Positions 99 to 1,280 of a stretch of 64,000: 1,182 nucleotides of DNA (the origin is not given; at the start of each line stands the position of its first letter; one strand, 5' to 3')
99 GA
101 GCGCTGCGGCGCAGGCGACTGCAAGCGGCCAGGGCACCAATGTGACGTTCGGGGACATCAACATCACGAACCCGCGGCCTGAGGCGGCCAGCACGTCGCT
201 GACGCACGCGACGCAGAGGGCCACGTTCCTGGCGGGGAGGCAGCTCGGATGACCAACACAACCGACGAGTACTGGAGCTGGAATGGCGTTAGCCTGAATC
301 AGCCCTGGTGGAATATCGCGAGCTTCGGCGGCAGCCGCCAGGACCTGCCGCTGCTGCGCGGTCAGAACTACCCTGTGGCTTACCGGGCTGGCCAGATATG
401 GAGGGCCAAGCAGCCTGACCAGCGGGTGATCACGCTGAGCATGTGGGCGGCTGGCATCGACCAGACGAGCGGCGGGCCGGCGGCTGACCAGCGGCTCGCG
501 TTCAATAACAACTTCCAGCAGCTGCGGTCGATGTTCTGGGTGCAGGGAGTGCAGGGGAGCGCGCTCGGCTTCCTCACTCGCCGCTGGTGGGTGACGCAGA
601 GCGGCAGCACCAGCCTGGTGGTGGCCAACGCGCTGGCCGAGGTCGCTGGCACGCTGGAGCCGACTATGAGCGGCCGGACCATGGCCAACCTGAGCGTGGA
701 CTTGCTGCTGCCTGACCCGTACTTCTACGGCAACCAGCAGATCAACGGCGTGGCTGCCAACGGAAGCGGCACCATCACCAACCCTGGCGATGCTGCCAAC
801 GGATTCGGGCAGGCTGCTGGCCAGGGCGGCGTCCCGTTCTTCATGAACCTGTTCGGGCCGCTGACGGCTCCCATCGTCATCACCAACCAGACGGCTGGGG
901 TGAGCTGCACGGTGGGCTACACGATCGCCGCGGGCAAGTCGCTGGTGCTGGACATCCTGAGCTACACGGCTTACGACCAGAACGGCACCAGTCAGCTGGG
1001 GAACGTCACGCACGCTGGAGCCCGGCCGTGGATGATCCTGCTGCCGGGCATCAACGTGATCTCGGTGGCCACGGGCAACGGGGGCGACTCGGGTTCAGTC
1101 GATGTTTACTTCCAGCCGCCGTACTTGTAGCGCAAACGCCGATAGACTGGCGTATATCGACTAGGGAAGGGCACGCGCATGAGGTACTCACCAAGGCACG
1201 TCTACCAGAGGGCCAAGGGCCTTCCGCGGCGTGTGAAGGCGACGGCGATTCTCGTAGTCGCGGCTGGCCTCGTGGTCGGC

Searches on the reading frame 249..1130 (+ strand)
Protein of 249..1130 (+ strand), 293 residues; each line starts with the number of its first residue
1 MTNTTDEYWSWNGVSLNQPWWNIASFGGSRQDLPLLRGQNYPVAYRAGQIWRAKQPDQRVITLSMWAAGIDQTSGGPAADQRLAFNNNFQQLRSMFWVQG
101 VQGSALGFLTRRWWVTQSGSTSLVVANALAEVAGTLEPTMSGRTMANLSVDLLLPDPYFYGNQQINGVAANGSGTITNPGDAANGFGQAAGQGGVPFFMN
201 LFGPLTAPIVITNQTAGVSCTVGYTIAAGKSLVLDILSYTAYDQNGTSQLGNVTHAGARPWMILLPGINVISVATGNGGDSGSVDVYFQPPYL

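Call 9: search_protein_families(library=phrogs, proteins=[window:249-1130:+])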
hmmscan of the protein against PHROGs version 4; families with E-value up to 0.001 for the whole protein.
window:249-1130:+ (293 aa): 1 family
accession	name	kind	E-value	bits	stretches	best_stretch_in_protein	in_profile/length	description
phrog_33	-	tail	6.7e-15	56.1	1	132-293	143-278/651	distal tail protein Dit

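Call 34: find_encoding_contigs(protein=window:249-1130:+, flank=10000, max_places=4)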
Protein window:249-1130:+ (293 aa): 2 contigs read that carry it; 1 place shown.
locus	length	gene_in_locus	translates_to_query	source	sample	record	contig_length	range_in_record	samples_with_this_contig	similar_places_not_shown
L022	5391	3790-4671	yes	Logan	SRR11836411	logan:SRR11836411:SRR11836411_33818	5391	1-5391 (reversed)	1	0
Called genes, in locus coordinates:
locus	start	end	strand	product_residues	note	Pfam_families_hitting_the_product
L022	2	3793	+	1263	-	?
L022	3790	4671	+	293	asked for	-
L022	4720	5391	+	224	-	?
